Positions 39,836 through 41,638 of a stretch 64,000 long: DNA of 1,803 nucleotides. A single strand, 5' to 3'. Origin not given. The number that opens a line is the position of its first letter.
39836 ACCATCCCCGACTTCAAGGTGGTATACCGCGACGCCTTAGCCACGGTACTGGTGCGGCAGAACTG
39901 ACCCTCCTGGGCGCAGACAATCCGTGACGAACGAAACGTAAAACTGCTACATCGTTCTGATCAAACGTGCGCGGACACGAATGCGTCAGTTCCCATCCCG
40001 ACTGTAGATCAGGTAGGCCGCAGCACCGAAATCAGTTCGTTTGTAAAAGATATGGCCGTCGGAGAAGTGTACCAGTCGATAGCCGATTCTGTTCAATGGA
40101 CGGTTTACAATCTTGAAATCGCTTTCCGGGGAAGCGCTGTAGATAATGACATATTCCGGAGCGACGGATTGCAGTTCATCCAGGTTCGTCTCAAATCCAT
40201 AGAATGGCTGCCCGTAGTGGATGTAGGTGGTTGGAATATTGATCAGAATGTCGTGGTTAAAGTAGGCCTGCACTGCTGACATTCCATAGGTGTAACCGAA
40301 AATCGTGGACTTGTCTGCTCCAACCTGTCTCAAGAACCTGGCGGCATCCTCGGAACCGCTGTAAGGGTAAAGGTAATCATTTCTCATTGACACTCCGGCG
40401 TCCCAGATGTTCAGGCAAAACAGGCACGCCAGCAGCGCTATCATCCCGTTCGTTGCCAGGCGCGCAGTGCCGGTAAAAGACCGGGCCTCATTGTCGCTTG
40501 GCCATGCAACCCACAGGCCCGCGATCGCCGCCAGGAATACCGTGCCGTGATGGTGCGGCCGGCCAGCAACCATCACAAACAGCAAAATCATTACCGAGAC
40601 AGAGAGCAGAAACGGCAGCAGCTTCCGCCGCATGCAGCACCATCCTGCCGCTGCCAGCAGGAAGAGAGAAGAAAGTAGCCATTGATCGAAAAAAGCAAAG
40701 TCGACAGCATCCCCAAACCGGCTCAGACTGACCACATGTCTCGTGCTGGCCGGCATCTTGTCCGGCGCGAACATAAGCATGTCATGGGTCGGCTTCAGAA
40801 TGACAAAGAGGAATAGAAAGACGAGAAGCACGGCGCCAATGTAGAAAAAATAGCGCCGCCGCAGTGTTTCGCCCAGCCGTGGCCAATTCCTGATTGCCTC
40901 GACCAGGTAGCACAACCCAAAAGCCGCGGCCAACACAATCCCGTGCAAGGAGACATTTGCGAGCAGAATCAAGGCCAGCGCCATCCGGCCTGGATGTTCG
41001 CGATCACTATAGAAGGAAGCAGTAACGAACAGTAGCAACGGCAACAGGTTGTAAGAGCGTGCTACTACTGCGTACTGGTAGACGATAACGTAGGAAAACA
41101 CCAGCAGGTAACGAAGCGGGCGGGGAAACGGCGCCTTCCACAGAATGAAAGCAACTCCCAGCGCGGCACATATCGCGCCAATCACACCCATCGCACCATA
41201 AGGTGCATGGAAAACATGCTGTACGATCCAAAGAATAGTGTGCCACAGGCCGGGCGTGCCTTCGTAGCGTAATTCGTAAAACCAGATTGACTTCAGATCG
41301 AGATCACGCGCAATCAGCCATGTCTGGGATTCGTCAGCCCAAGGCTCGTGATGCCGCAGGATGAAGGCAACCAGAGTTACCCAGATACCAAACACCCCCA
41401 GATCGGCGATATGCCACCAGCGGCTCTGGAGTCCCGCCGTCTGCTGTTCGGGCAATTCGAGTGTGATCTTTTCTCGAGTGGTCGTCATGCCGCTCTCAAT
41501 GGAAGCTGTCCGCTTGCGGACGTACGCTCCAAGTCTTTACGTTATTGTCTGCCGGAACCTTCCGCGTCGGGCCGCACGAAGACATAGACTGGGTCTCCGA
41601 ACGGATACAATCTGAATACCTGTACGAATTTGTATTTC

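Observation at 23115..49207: Cytochrome cluster embedded in a swarm of seven or more large polytopic membrane proteins, including a four-member paralogue family with GT-C-like hallmarks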

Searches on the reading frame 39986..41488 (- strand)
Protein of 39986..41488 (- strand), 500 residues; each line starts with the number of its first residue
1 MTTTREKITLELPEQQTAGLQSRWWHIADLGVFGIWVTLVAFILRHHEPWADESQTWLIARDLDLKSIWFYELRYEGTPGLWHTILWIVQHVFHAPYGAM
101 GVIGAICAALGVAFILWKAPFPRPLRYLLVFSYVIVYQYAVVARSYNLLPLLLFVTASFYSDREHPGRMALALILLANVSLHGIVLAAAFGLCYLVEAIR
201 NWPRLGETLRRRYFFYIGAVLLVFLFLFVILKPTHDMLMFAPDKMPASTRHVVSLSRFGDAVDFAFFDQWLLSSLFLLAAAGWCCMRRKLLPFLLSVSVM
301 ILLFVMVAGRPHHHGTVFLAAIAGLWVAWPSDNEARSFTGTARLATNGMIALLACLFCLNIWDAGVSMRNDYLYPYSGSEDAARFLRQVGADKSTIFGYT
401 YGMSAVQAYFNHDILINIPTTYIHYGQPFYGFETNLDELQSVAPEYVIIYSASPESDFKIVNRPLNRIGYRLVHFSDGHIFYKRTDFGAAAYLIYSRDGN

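Call 6: search_protein_families(library=pfam, proteins=[window:39986-41488:-], max_evalue=0.1)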
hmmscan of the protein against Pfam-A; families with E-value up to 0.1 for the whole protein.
window:39986-41488:- (500 aa): 0 families

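Call 7: search_protein_families(library=ncbifam, proteins=[window:39986-41488:-], max_evalue=0.1)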
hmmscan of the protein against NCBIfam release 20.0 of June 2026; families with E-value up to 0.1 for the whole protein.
window:39986-41488:- (500 aa): 0 families

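Call 57: search_protein_families(library=pfam, alignment_id=A5, max_evalue=1)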
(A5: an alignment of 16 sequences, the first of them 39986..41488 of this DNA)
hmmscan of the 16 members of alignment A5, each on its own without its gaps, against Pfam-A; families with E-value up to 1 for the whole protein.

A. member 1, window:39986-41488:- (500 aa): 0 families

B. families by the number of members that match (of 16 scanned): 6 families
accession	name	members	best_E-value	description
PF24358.1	ABCC10_N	3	0.0054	ABCC10 N-terminal domain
PF01635.23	CoV_M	1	0.072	Coronavirus M matrix/glycoprotein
PF06570.16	DUF1129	1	0.17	Protein of unknown function (DUF1129)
PF01944.22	SpoIIM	1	0.2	Stage II sporulation protein M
PF07098.16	DUF1360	1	0.35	Protein of unknown function (DUF1360)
PF04612.17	T2SSM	1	0.45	Type II secretion system (T2SS), protein M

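Call 63: find_homologous_proteins(query=window:39986-41488:-, max_evalue=0.001)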
Query window:39986-41488:- (500 aa): 507 proteins with E <= 0.001 among 8000 candidates; the best 120 are listed.
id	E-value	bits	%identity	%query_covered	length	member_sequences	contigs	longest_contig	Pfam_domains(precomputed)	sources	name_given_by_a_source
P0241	0.0e+0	1073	93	100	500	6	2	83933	-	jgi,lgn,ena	jgi:hypothetical protein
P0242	8.5e-236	802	66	100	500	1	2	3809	-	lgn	-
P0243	5.1e-218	743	65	100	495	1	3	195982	-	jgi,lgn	jgi:hypothetical protein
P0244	6.5e-215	733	69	94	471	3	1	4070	-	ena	-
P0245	2.8e-205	701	62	98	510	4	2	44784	-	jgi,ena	-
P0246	3.9e-204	697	61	99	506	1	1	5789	-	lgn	-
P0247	1.2e-198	679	62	97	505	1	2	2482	-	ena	-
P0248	4.7e-198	677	63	95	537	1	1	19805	-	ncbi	-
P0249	1.0e-196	673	62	97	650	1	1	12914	-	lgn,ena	-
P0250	2.2e-196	672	62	95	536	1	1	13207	-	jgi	jgi:hypothetical protein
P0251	1.5e-195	669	61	97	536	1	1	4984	-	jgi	jgi:hypothetical protein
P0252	1.6e-195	669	61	99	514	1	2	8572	-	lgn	-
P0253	2.4e-195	668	61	97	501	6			-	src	-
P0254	4.8e-195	667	60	99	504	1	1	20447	-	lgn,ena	-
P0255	7.8e-187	640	58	100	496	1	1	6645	-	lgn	-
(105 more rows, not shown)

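Call 71: predict_structure(alignment_id=A7)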
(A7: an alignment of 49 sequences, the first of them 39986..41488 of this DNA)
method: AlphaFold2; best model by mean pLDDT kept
length: 500 residues; sequences in the alignment: 49
mean_pLDDT: 89.0   pTM: 0.89
mean pLDDT of the five models: 89.0, 88.9, 86.8, 86.7, 86.4
residues with pLDDT >= 90: 368; 70-90: 77; 50-70: 34; < 50: 21
segments of 3 or more residues with pLDDT < 50: 1-17, 424-427
pLDDT, mean of each block of 10 residues (from residue 1): 35 47 87 98 92 90 91 80 95 94 96 97 97 95 91 98 96 96 96 96 95 98 93 68 59 78 93 98 97 97 81 91 98 93 97 98 95 92 97 93 91 86 56 87 96 93 96 95 86 88
secondary structure, 60 per line:
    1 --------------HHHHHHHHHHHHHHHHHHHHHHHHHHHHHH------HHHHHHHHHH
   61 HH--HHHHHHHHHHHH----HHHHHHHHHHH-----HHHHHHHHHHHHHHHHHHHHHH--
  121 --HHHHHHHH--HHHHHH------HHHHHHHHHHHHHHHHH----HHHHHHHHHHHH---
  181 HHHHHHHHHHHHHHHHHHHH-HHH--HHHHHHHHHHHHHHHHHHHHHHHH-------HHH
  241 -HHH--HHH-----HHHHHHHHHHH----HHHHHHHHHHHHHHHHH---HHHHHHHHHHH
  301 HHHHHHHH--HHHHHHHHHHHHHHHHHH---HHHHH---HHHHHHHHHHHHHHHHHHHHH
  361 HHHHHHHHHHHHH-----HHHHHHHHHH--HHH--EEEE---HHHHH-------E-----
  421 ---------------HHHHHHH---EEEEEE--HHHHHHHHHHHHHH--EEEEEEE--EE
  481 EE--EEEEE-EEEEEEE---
elements in order: H15-44 H51-62 H65-76 H81-91 H97-118 H123-130 H133-138 H145-161 H166-177 H181-200 H207-230 H255-265 H270-286 H290-308 H311-328 H332-336 H340-373 H379-388 E396-399 H403-407 H436-442 E446-451 H454-467 E470-476 E479-482 E485-489 E491-497

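Call 73: fold_search(model_id=the predicted structure, library=pdb)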
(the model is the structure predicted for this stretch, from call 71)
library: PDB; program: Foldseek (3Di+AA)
matches with E <= 10: 444; with E <= 0.001: 3
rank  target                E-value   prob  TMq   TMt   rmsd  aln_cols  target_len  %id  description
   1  5ezm                  6.5e-05  1.00  0.49  0.47  12.5       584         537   13  Crystal Structure of ArnT from Cupriavidus metallidurans in the apo state (released 2016-02-17)
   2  5f15                  9.7e-05  1.00  0.49  0.46  12.3       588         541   13  Crystal Structure of ArnT from Cupriavidus metallidurans bound to Undecaprenyl phosphate (released 2016-02-17)
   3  9s6u_A                4.9e-04  1.00  0.52  0.49   8.2       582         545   11  Ternary cryo-EM structure of human ALG9 with Dol25-PP-GlcNAc2Man8, Dol25-P-Man and Fab (released 2026-03-18)
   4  8if8_C                4.8e-03  1.00  0.40  0.35  13.1       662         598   11  Arabinosyltransferase AftA (released 2023-05-31)
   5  6s7t_A                9.3e-03  1.00  0.47  0.36   9.7       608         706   12  Cryo-EM structure of human oligosaccharyltransferase complex OST-B (released 2019-12-18)
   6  8pn9_A                2.4e-02  1.00  0.48  0.39  12.1       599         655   10  Structure of human oligosaccharyltransferase OST-A complex bound to NGI-1 (released 2024-05-08)
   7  9dlf_C                3.2e-02  1.00  0.40  0.34   7.5       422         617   12  Arabinosyltransferase AftB in complex with Fab_B3 (released 2025-06-25)
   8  8agc_A                4.3e-02  0.99  0.45  0.34  10.4       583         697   10  Structure of yeast oligosaccharylransferase complex with lipid-linked oligosaccharide and non-acceptor peptide bound (released 2022-12-07)
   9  9s6r_A                1.0e-01  0.97  0.36  0.44  11.1       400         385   15  Ternary cryo-EM structure of yeast ALG3 with Dol25-PP-GlcNAc2Man5, Dol25-P-Man, and Fab (released 2026-03-18)
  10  9dm7_A                1.5e-01  0.90  0.33  0.40   9.2       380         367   13  mannosyltransferase PimE in complex with Fab_E6 (released 2025-06-25)
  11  8t69                  2.8e-01  0.10  0.11  0.15  23.6       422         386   14  Human VMAT2 in complex with tetrabenazine (released 2023-11-01)
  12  7dsx_A                2.8e-01  0.10  0.11  0.10  21.4       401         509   11  Structure of a human NHE1-CHP1 complex under pH 7.5, bound by cariporide (released 2021-06-23)
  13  7x2u_A                3.4e-01  0.11  0.11  0.11  23.8       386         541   12  Structure of a human NHE3-CHP1 complex in the autoinhibited state (released 2022-04-20)
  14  7wu2_R                3.7e-01  0.12  0.12  0.16  19.2       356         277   12  Cryo-EM structure of the adhesion GPCR ADGRD1 in complex with miniGs (released 2022-04-27)
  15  5b57_A                3.9e-01  0.09  0.11  0.15  20.7       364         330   13  Inward-facing conformation of ABC heme importer BhuUV from Burkholderia cenocepacia (released 2016-11-16)
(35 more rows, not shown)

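Call 77: search_solved_structures(query=A7, max_evalue=10)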
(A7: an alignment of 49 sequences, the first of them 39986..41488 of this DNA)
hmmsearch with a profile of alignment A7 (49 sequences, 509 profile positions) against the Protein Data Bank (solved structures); distinct sequences matched with E-value up to 10: 0.
